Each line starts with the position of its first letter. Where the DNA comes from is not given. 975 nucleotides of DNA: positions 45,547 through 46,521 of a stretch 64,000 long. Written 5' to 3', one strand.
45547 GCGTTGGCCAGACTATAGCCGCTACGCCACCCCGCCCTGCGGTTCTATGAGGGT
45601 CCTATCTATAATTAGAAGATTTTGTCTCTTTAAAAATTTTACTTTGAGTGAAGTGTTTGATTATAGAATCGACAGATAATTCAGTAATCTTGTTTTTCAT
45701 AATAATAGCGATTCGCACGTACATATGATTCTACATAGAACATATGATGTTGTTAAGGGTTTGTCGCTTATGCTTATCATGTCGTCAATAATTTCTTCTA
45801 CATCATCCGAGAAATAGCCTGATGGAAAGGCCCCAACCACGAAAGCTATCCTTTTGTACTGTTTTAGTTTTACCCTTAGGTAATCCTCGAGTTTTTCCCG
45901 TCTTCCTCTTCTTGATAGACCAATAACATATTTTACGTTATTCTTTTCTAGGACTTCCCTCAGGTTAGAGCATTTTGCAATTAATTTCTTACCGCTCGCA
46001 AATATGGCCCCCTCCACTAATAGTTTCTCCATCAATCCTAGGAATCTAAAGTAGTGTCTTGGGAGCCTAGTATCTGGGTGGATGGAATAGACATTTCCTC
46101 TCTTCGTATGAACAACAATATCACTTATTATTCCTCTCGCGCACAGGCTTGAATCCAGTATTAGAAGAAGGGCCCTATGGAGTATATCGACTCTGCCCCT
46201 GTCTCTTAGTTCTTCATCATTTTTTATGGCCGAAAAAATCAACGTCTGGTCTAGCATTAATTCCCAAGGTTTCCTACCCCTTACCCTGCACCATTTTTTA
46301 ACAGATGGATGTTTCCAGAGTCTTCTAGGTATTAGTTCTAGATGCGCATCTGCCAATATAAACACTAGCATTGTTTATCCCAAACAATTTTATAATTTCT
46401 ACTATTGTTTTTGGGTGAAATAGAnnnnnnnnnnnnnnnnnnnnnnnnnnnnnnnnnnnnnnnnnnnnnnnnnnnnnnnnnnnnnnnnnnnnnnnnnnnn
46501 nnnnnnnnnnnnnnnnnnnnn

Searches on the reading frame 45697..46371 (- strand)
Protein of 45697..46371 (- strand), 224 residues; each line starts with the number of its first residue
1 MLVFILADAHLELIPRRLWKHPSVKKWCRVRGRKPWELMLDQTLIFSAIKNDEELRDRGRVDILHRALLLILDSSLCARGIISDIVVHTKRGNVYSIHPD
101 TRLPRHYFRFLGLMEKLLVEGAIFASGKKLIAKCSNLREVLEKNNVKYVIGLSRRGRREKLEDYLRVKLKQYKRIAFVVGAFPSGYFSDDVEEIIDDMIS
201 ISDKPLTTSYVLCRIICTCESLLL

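Call 9: find_encoding_contigs(protein=window:45697-46371:-, flank=3000, max_places=6)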
Protein window:45697-46371:- (224 aa): 2 contigs read that carry it; 2 places shown.
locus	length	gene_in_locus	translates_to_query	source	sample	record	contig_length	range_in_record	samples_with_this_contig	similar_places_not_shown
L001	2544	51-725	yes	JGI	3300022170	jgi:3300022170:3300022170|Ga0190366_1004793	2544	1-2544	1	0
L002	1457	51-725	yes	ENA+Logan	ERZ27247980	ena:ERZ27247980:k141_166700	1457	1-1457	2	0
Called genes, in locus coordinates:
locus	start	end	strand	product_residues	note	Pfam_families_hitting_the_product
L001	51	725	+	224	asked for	PF03587:EMG1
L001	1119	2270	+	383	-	PF13167:GTP-bdg_N, PF00025:Arf (weak), PF00009:GTP_EFTU (faint), PF01926:MMR_HSR1, PF02421:FeoB_N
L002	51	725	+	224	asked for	PF03587:EMG1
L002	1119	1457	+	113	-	?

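Call 10: search_protein_families(library=pfam, proteins=[window:45697-46371:-])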
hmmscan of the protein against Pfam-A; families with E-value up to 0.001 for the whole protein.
window:45697-46371:- (224 aa): 1 family
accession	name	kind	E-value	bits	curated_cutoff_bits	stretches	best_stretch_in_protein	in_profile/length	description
PF03587.19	EMG1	-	2.7e-44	151.5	28.2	1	4-220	1-197/197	EMG1/NEP1 methyltransferase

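Call 24: find_homologous_proteins(query=window:45697-46371:-, max_evalue=1e-20)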
Query window:45697-46371:- (224 aa): 45 proteins with E <= 1e-20 among 632 candidates.
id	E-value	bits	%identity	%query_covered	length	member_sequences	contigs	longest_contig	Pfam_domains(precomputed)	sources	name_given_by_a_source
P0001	2.8e-126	437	99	90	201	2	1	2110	PF03587.20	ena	-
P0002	4.0e-88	313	63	100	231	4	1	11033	PF03587.20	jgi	-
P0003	3.4e-82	293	59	100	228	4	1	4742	PF03587.20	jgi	-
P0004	3.5e-82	293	58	100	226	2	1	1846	PF03587.20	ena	-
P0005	1.0e-76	275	57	100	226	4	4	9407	PF03587.20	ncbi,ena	-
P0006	1.3e-76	275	57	100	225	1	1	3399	PF03587.20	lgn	-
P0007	5.2e-73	263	54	100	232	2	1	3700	PF03587.20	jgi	-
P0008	7.4e-60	220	59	83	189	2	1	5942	PF03587.20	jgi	-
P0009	1.8e-58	216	47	100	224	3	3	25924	PF03587.20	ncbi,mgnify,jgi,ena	mgnify:CR=1 FL=1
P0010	3.8e-57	211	49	99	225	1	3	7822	PF03587.20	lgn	-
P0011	1.4e-51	193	47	99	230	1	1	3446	PF03587.20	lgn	-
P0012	8.9e-50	187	47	100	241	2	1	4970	PF03587.20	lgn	-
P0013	3.1e-48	182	42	97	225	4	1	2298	PF03587.20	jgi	-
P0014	1.0e-47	180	46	100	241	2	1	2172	PF03587.20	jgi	-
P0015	1.8e-37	147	40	95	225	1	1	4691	PF03587.20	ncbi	-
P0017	7.9e-36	142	38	98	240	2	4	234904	PF03587.20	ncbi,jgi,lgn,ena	-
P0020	4.2e-30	123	38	98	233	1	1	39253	PF03587.20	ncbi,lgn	-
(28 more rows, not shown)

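Call 25: find_encoding_contigs(protein=P0002, flank=4000, max_places=2)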
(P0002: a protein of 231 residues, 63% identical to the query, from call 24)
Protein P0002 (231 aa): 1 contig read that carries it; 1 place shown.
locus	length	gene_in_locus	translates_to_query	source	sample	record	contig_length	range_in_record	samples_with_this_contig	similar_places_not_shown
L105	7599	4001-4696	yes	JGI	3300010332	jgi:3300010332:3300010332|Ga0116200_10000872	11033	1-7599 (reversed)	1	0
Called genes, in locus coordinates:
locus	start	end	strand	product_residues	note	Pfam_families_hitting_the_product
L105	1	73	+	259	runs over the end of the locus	PF24872:DUF2110_N (weak), PF24873:DUF2110_C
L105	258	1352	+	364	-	PF09376:NurA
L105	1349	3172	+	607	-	PF01935:DUF87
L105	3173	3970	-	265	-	PF00795:CN_hydrolase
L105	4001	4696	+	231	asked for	PF03587:EMG1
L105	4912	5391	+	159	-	-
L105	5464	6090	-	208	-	-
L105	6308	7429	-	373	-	PF13167:GTP-bdg_N, PF00025:Arf, PF01926:MMR_HSR1, PF02421:FeoB_N, PF00009:GTP_EFTU (weak)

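Call 26: find_encoding_contigs(protein=P0003, flank=4000, max_places=2)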
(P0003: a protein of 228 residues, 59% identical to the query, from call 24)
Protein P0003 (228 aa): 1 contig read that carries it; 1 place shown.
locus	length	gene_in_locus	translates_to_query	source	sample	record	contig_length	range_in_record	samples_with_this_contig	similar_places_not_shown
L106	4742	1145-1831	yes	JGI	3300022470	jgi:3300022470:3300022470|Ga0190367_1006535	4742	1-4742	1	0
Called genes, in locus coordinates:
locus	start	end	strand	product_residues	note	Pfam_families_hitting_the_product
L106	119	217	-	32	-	-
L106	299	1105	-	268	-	PF00795:CN_hydrolase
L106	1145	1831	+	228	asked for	PF03587:EMG1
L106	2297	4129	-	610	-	PF01935:DUF87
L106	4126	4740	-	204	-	?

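Call 27: find_encoding_contigs(protein=P0005, flank=4000, max_places=3)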
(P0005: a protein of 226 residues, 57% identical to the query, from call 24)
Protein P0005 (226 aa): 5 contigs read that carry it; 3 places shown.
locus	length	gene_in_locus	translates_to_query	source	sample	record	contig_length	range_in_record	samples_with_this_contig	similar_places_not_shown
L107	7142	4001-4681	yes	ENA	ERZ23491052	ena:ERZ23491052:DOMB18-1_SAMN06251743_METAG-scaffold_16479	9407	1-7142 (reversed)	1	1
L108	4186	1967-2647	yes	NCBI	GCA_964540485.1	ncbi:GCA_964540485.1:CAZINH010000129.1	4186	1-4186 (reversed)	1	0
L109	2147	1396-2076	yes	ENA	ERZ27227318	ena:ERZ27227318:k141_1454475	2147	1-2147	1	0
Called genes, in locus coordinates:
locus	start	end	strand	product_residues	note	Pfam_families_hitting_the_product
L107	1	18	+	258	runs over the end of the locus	PF24873:DUF2110_C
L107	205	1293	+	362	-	PF09376:NurA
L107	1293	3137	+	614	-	PF01935:DUF87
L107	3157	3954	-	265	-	PF00795:CN_hydrolase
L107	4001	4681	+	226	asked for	PF03587:EMG1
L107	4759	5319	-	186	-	-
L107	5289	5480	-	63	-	-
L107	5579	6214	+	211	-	PF02517:Rce1-like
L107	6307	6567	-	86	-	-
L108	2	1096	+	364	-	?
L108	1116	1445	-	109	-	-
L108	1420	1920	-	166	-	-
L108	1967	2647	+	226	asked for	PF03587:EMG1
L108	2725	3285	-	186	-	-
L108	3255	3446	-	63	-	-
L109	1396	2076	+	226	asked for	PF03587:EMG1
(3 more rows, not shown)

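Call 28: find_encoding_contigs(protein=P0009, flank=4000, max_places=2)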
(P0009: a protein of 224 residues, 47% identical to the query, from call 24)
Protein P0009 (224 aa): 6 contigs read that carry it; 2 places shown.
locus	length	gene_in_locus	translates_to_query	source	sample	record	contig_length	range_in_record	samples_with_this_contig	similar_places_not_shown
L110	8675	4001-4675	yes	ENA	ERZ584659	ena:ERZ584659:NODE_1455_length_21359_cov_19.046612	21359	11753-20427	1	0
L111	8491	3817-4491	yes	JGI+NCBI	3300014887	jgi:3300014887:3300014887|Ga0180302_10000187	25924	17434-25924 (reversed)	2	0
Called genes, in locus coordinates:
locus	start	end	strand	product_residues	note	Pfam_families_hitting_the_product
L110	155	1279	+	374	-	PF09376:NurA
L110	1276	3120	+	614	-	PF01935:DUF87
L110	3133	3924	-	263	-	PF00795:CN_hydrolase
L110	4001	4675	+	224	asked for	PF03587:EMG1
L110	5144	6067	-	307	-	PF01368:DHH (faint)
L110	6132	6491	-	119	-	-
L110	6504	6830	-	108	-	PF01920:Prefoldin_2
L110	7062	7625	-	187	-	-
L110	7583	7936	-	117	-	PF04410:Gar1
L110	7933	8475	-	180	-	-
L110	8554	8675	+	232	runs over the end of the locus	-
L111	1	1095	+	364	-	?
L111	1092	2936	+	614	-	PF01935:DUF87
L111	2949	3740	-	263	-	PF00795:CN_hydrolase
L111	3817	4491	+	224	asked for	PF03587:EMG1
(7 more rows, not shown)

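Call 33: find_encoding_contigs(protein=P0001, flank=3000, max_places=3)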
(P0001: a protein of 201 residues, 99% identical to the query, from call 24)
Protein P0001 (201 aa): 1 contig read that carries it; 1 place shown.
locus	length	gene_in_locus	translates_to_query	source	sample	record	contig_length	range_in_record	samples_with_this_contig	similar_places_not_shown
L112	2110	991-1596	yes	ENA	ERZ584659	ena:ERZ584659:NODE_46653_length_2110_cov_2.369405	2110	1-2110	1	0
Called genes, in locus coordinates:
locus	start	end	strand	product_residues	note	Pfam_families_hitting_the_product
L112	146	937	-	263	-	PF00795:CN_hydrolase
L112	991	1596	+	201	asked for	PF03587:EMG1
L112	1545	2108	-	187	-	?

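Call 34: find_encoding_contigs(protein=P0004, flank=3000, max_places=2)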
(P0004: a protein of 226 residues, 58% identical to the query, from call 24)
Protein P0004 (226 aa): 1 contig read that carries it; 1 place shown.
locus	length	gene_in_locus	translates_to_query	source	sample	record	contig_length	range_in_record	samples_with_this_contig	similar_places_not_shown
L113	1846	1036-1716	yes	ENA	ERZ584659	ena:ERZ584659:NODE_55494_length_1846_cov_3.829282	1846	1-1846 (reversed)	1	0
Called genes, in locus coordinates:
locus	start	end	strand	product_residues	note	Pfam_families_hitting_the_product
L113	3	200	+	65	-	?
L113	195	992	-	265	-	PF00795:CN_hydrolase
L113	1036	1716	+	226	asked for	PF03587:EMG1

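Call 35: find_encoding_contigs(protein=P0008, flank=4000, max_places=2)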
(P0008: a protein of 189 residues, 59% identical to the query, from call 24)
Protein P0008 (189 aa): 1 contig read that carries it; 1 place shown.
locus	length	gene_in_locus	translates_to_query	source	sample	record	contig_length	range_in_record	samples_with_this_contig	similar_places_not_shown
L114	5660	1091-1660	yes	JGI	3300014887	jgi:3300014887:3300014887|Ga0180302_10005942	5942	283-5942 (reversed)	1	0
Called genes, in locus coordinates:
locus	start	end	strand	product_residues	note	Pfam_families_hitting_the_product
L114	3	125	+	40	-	?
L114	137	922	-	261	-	PF00795:CN_hydrolase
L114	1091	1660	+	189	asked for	PF03587:EMG1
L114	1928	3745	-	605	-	PF01935:DUF87 (weak)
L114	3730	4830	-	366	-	PF09376:NurA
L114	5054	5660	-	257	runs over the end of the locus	PF24873:DUF2110_C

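Call 55: list_cluster_members(proteins=[P0005, P0009, P0017, P0020, P0015])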
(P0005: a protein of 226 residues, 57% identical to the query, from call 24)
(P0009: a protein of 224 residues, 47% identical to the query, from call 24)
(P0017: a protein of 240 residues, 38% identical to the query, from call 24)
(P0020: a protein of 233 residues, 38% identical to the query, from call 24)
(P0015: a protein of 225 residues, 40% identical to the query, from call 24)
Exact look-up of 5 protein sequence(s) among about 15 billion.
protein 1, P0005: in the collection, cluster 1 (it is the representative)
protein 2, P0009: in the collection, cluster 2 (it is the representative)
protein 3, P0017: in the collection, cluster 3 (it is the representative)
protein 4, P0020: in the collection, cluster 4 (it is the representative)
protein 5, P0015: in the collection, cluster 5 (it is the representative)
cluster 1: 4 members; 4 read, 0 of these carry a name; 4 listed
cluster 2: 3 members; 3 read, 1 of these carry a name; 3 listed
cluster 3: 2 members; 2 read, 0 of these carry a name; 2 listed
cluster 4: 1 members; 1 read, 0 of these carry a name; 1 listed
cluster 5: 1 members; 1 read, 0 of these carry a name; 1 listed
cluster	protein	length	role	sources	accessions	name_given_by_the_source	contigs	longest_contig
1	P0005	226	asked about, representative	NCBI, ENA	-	-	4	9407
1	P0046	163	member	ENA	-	-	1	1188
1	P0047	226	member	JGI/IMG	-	-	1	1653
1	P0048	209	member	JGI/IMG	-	-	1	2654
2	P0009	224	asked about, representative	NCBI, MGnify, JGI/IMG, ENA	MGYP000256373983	CR=1 FL=1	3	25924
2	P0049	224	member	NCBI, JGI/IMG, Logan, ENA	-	-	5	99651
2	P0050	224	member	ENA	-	-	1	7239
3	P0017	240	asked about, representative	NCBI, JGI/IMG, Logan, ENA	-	-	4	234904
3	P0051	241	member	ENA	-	-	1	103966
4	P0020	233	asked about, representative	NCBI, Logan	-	-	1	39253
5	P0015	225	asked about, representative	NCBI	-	-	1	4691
